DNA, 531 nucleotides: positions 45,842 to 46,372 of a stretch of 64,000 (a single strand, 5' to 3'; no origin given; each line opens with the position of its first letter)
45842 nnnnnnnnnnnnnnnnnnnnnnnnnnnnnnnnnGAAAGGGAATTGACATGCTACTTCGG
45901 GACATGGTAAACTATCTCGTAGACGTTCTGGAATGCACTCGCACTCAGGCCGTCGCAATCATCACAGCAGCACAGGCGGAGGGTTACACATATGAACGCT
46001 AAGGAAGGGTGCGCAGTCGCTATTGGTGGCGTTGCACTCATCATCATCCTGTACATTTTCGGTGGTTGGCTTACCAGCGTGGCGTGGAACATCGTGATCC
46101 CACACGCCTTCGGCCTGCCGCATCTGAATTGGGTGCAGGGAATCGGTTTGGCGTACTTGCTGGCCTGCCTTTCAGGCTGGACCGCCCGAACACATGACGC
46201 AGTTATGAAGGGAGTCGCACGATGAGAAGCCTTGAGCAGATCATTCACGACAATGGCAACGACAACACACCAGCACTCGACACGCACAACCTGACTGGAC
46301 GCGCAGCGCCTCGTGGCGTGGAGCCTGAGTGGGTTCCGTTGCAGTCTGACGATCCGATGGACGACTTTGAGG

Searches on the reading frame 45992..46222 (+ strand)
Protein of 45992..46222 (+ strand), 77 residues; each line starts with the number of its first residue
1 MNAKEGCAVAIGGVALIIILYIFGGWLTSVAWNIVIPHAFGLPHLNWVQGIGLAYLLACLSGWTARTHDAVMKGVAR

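Call 27: search_protein_families(library=pfam, proteins=[window:45992-46222:+], max_evalue=0.01)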
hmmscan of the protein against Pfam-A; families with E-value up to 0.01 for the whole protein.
window:45992-46222:+ (77 aa): 0 families

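Call 28: search_protein_families(library=phrogs, proteins=[window:45992-46222:+], max_evalue=0.01)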
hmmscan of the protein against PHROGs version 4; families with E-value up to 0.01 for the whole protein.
window:45992-46222:+ (77 aa): 2 families
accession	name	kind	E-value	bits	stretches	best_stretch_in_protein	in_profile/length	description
phrog_2169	-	moron, auxiliary metabolic gene and host takeover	2.6e-08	34.7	1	9-66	13-70/103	membrane protein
phrog_705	-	unknown function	0.0022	19.1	1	27-59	48-80/85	-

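Call 109: search_protein_families(library=padloc, proteins=[window:45992-46222:+], max_evalue=0.01)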
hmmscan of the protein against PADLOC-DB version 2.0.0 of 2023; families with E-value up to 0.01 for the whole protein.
window:45992-46222:+ (77 aa): 0 families

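Call 110: search_protein_families(library=ncbifam, proteins=[window:45992-46222:+], max_evalue=0.01)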
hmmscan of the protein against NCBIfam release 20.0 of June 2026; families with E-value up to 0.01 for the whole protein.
window:45992-46222:+ (77 aa): 0 families
